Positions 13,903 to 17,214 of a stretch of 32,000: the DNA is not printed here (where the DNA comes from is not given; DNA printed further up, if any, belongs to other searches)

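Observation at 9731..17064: Three-gene operon coupling a PHP/ABC-ATPase to a type III-like Mod-Res pair: candidate composite defence system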

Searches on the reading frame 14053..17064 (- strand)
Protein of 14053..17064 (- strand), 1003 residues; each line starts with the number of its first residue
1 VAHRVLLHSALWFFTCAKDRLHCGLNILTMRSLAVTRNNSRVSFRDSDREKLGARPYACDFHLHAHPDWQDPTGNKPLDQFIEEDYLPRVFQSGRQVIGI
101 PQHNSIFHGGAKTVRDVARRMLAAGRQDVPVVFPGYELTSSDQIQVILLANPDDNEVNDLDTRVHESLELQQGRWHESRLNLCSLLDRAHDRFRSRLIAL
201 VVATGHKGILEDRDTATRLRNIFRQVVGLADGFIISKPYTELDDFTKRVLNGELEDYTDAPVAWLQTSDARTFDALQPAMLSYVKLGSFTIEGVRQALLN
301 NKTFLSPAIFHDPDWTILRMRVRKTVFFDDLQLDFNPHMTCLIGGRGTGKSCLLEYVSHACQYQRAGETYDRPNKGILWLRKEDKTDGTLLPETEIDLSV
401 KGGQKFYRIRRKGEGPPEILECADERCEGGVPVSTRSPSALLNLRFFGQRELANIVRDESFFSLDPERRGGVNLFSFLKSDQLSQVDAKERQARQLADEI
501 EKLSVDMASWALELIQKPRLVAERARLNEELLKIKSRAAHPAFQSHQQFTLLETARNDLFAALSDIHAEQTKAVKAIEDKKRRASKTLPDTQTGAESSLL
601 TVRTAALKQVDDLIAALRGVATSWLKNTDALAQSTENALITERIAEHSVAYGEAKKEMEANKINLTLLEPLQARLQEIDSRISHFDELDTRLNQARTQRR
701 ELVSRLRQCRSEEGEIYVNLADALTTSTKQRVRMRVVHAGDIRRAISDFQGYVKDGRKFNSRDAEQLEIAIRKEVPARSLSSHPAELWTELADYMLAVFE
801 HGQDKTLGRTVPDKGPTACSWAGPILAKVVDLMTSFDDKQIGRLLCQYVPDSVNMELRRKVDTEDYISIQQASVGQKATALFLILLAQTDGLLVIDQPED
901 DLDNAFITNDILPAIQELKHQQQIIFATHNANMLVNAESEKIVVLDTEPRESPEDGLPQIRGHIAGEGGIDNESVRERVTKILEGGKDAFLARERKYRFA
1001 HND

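Call 3: search_protein_families(library=pfam, proteins=[window:14053-17064:-], max_evalue=0.01)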
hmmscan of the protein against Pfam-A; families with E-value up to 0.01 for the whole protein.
window:14053-17064:- (1003 aa): 4 families
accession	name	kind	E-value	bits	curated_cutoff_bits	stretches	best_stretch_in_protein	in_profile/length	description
PF13304.12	AAA_21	-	1.9e-08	35.2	27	1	864-933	230-302/304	AAA domain, putative AbiEii toxin, Type IV TA system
PF02463.25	SMC_N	-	1.4e-06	28.4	40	0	691-940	112-208/220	RecF/RecN/SMC N terminal domain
PF24389.1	ORC-CDC6-like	-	1.5e-05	24.4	27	1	328-368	26-63/571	ORC-CDC6-like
PF13476.12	AAA_23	-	3e-05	25.2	27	1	327-532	9-194/201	AAA domain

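Call 4: search_protein_families(library=padloc, proteins=[window:14053-17064:-], max_evalue=0.01)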
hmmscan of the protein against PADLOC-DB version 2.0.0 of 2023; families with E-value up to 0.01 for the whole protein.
window:14053-17064:- (1003 aa): 39 families (the best 25 are shown)
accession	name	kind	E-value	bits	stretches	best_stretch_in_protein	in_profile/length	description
PDLC02208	Ppl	-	4.6e-34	115.7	2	550-993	470-888/894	-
PDLC04135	mad3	-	3.4e-11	41.3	1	321-947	6-339/374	mads_3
PDLC00098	GajA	-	9.1e-10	35.9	2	317-367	3-53/534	AAA ATPase domain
PDLC02980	AriA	-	6.9e-09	34.1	1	865-933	231-302/304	-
PDLC04164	AriA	-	1.8e-08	32.3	1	862-946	162-248/253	-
PDLC04678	PDC-M49A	-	7e-08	29.2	1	872-937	549-616/681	-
PDLC04213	HEC-02A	-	9.3e-08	30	1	317-369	3-55/337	-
PDLC00305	PtuA1|PtuA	-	6.1e-07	27.1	0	887-948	242-302/392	AAA ATPase domain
PDLC00274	PtuA1|PtuA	-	2.8e-06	24.9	1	860-932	273-347/438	AAA ATPase domain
PDLC00290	PtuA1|PtuA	-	3.1e-06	24.8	1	321-365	7-51/414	AAA ATPase domain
PDLC04680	PDC-M49A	-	4.1e-06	23.6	1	887-998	556-670/674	-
PDLC02981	AriAB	-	1.2e-05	22.2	0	317-360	3-46/694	-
PDLC02335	AbiLi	-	1.4e-05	22.4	1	646-945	154-251/326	AbiLi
PDLC04175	HEC-01A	-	1.4e-05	22.3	1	851-952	229-330/363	-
PDLC04679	PDC-M49A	-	1.4e-05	22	1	872-947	409-486/541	-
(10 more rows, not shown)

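Call 6: search_protein_families(library=ncbifam, proteins=[window:14053-17064:-], max_evalue=0.01)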
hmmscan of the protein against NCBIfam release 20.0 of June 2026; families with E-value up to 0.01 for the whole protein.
window:14053-17064:- (1003 aa): 17 families
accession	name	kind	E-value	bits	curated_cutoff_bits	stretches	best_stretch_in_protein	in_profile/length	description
NF045780.1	TrlF_fam_ATP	equivalog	8.9e-103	345.7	350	1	59-998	8-944/944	TrlF family AAA-like ATPase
NF045781.1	Spaf1101_AAA_ATP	equivalog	2.6e-39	135.3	475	2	853-998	693-833/836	Spaf_1101 family AAA-like ATPase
NF042955.1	Ppl_antiphage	equivalog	5.7e-38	130.4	1000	2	833-993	730-878/882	anti-phage protein Ppl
NF040873.1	AztA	equivalog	5.1e-07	29.4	220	1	868-939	116-187/191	zinc ABC transporter ATP-binding protein AztA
NF000355.4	ribo_prot_ABC_F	equivalog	2.9e-06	26.4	380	1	866-934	112-177/499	ribosomal protection-like ABC-F family protein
TIGR04521.1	ECF_ATPase_2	equivalog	9e-05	21.7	330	0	873-946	146-219/279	energy-coupling factor transporter ATPase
TIGR03873.1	F420-0_ABC_ATP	hypoth_equivalog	0.0001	21.7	372.4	0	885-947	151-212/256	putative F420-0 ABC transporter ATP-binding protein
TIGR02673.1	FtsE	equivalog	0.00025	20.8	264.85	0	886-946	152-211/214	cell division ATP-binding protein FtsE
NF002244.0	PRK01156.1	equivalog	0.00028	19.1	847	0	641-725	533-702/895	DNA double-strand break repair ATPase Rad50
NF000169.2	ABCF_Sal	exception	0.00064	18.5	725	0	868-945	127-200/542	Sal family ABC-F type ribosomal protection protein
TIGR04520.1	ECF_ATPase_1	equivalog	0.00075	19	315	0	862-947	125-211/269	energy-coupling factor transporter ATPase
TIGR00972.1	3a0107s01c2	equivalog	0.00099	18.5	343.2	0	873-935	146-207/248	phosphate ABC transporter ATP-binding protein PstB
NF008409.0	PRK11231.1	equivalog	0.0012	18.3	375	0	326-364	16-55/255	Fe(3+) dicitrate ABC transporter ATP-binding protein FecE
TIGR01166.1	cbiO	subfamily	0.0014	18.1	211.8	0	860-933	114-189/190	cobalt ABC transporter, ATP-binding protein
NF008379.0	PRK11174.1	equivalog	0.0036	16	684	0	858-946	472-557/588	heme ABC transporter permease/ATP-binding protein CydD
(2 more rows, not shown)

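Call 9: find_homologous_proteins(query=window:14053-17064:-, max_evalue=1e-10)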
Query window:14053-17064:- (1003 aa): 359 proteins with E <= 1e-10 among 8000 candidates; the best 120 are listed.
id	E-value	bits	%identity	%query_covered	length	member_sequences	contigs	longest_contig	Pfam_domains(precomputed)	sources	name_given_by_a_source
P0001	0.0e+0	2185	100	97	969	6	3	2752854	PF02463.26,PF13304.13,PF24389.2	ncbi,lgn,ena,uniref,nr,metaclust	ncbi:MAG: hypothetical protein F9K13_07380 [Candidatus Methylomirabilis oxygeniifera]|uniref:ATPase 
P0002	0.0e+0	1755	81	95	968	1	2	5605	PF13175.13,PF02463.26,PF13304.13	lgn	-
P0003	0.0e+0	1645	76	96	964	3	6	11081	PF13175.13,PF02463.26,PF13304.13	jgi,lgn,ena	-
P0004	0.0e+0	1443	65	96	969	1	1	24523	PF13476.13,PF02463.26,PF13304.13,PF24389.2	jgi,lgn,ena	-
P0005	0.0e+0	1153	55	96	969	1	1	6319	PF13175.13,PF13476.13,PF02463.26,PF13304.13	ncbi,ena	-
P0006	0.0e+0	1150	56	95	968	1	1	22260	PF13304.13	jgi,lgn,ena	-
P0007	0.0e+0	1139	55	96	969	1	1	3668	PF13175.13,PF13476.13,PF02463.26,PF13304.13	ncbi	-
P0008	0.0e+0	1120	55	96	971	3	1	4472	PF02463.26,PF13304.13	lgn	-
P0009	0.0e+0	1071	54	93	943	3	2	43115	PF13304.13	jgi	jgi:ABC-type Mn2+/Zn2+ transport system ATPase subunit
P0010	5.3e-50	188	27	94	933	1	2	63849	PF13476.13,PF02463.26,PF13304.13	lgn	-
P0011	3.8e-48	182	28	37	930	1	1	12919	PF13476.13,PF02463.26,PF13304.13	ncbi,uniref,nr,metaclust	ncbi:TrlF family AAA-like ATPase [Zavarzinella formosa]|uniref:TrlF family AAA-like ATPase n=1 Tax=Z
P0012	2.8e-47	179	29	46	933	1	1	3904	PF13476.13,PF02463.26,PF13304.13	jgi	jgi:type III restriction enzyme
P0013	1.2e-46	177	25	94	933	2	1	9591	PF13476.13,PF02463.26,PF13304.13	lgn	-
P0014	7.7e-46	175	26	90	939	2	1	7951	PF13175.13,PF13476.13,PF02463.26,PF13304.13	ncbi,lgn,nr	ncbi:MAG: AAA family ATPase [candidate division KSB1 bacterium]|nr:AAA family ATPase [candidate divi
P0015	1.0e-45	174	26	94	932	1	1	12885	PF13476.13,PF02463.26,PF13304.13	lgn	-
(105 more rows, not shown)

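Call 12: find_encoding_contigs(protein=P0004, flank=8000, max_places=3)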
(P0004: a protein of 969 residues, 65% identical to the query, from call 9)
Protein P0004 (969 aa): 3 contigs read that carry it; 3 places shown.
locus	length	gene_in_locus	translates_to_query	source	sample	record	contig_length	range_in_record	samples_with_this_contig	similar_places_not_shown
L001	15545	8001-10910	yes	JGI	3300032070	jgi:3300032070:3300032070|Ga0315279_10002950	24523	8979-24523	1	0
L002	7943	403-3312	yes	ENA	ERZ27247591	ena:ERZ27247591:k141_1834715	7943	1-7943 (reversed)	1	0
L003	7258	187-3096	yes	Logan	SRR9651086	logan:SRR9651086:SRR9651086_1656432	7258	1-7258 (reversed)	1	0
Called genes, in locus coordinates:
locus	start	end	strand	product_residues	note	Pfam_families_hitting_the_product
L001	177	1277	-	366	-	PF00589:Phage_integrase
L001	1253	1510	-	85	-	PF12728:HTH_17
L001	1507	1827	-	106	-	-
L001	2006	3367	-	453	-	PF13481:AAA_25 (weak)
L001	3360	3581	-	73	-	-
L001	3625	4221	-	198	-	-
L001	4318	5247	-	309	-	-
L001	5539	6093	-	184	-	PF10543:ORF6N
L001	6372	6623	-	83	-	-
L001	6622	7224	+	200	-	-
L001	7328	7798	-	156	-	-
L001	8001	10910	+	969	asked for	PF02463:SMC_N (faint), PF13476:AAA_23, PF24389:ORC-CDC6-like (faint), PF13304:AAA_21 (weak)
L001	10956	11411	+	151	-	-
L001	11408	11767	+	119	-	-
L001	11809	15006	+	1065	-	PF02384:N6_Mtase (weak), PF07669:Eco57I (weak)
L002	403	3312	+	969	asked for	PF02463:SMC_N (faint), PF13476:AAA_23, PF24389:ORC-CDC6-like (faint), PF13304:AAA_21 (weak)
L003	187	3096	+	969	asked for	PF02463:SMC_N (faint), PF13476:AAA_23, PF24389:ORC-CDC6-like (faint), PF13304:AAA_21 (weak)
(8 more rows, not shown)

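Call 13: find_encoding_contigs(protein=P0009, flank=8000, max_places=3)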
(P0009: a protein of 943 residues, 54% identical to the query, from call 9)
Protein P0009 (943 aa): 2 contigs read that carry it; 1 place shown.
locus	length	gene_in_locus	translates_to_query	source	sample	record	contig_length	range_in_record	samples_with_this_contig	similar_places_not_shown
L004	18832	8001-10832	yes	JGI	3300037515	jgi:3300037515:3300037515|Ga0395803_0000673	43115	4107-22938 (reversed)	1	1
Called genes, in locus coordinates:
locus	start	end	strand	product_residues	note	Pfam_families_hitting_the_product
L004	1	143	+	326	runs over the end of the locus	-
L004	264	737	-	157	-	PF01850:PIN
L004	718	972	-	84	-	-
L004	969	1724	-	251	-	-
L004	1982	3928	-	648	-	PF00488:MutS_V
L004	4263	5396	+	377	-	PF00089:Trypsin, PF13365:Trypsin_2, PF13180:PDZ_2, PF17820:PDZ_6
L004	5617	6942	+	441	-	PF03448:MgtE_N, PF00571:CBS, PF01769:MgtE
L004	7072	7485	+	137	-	-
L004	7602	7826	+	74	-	-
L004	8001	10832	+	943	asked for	PF13304:AAA_21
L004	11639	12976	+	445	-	PF06267:DUF1028, PF09134:Invasin_D3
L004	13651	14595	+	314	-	PF00291:PALP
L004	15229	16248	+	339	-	PF00069:Pkinase, PF07714:PK_Tyr_Ser-Thr, PF01163:RIO1, PF06293:Kdo (weak), PF03109:ABC1 (weak)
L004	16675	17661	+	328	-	PF01966:HD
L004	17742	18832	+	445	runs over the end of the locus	PF02347:GDC-P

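Call 14: find_encoding_contigs(protein=P0003, flank=8000, max_places=4)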
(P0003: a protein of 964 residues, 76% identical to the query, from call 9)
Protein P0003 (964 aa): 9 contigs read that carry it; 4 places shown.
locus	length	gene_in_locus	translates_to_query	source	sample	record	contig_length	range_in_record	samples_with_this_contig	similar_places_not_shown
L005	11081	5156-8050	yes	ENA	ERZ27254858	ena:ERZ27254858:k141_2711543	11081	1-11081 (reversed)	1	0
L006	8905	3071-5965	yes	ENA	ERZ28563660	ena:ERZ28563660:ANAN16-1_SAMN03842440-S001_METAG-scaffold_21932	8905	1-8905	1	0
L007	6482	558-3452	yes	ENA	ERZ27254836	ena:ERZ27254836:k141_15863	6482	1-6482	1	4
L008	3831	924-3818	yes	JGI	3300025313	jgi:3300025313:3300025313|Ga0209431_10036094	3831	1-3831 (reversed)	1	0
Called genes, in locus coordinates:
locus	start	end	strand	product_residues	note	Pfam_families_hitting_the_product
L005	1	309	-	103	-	?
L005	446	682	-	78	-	-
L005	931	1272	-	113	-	PF00682:HMGL-like (weak)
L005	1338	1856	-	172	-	PF05635:23S_rRNA_IVP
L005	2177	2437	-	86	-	-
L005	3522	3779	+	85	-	-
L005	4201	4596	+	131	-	PF07291:MauE (weak), PF07681:DoxX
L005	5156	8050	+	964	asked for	PF02463:SMC_N (faint), PF13175:AAA_15 (faint), PF13304:AAA_21 (weak)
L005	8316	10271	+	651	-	PF28082:ZorA-like_t1, PF01442:Apolipoprotein (faint)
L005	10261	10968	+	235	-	PF00691:OmpA (weak)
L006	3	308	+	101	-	?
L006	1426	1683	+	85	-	-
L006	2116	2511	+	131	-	PF07291:MauE (weak), PF07681:DoxX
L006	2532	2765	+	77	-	-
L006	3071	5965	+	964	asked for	PF02463:SMC_N (faint), PF13175:AAA_15 (faint), PF13304:AAA_21 (weak)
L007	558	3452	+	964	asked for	PF02463:SMC_N (faint), PF13175:AAA_15 (faint), PF13304:AAA_21 (weak)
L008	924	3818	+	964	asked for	PF02463:SMC_N (faint), PF13175:AAA_15 (faint), PF13304:AAA_21 (weak)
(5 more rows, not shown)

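Call 15: find_encoding_contigs(protein=P0006, flank=8000, max_places=3)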
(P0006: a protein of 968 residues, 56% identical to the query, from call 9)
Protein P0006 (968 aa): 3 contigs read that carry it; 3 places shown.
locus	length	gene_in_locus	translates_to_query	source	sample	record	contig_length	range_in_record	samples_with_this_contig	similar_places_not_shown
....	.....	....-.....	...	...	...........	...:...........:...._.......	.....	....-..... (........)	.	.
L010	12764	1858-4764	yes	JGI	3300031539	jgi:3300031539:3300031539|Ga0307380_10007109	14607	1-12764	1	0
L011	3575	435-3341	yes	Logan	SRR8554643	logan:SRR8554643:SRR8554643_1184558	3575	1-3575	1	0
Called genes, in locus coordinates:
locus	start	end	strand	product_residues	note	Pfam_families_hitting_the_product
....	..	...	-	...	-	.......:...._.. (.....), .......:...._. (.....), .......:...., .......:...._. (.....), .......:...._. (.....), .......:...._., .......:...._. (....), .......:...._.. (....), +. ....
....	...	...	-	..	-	-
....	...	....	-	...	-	-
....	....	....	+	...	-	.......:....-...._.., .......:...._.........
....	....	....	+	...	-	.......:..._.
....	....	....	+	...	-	-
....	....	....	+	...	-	-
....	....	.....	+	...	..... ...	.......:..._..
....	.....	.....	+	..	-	-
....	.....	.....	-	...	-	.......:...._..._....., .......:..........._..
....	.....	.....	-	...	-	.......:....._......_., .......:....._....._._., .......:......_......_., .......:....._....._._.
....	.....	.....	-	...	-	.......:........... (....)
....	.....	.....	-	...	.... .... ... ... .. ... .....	-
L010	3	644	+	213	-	?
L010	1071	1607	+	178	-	-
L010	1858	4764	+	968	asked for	PF13304:AAA_21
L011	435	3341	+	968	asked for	PF13304:AAA_21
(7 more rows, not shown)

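Call 16: find_encoding_contigs(protein=P0002, flank=8000, max_places=3)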
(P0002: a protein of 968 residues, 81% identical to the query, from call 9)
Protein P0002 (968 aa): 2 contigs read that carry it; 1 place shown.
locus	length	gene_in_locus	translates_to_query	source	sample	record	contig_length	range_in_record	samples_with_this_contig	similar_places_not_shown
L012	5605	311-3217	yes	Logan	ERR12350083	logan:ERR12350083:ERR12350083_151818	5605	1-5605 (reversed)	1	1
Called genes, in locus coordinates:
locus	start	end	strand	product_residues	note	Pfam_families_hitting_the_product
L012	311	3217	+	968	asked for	PF02463:SMC_N (faint), PF13175:AAA_15 (weak), PF13304:AAA_21 (weak)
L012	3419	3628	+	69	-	-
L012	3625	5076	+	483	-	-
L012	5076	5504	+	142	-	-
